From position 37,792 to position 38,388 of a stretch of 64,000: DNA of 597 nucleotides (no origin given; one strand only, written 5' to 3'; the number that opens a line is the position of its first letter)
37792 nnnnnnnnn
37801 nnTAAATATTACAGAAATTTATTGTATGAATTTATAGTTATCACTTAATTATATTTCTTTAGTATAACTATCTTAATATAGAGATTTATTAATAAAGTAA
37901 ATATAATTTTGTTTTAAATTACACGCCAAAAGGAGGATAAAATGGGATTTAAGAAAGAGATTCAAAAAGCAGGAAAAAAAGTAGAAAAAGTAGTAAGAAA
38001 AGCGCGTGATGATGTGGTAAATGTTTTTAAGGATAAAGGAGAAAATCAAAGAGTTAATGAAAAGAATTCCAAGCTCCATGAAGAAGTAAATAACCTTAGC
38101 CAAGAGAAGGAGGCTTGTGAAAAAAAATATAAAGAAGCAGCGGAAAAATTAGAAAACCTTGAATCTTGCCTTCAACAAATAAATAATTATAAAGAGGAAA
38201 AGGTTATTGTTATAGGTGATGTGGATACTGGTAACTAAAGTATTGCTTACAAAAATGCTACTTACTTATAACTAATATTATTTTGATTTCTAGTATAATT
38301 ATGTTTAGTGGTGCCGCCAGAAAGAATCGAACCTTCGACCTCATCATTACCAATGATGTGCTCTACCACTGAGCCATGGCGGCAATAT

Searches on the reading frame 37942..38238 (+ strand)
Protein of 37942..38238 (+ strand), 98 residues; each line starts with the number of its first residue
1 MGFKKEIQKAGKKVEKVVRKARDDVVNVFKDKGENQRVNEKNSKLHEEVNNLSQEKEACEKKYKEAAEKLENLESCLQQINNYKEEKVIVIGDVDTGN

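Call 32: search_protein_families(library=pfam, proteins=[window:37942-38238:+], max_evalue=0.001)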
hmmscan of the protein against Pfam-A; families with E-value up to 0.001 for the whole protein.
window:37942-38238:+ (98 aa): 1 family
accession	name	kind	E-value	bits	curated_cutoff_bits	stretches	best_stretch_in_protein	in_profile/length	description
PF10473.14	CENP-F_leu_zip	-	0.00018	22.1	34.5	1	4-85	30-111/140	Leucine-rich repeats of kinetochore protein Cenp-F/LEK1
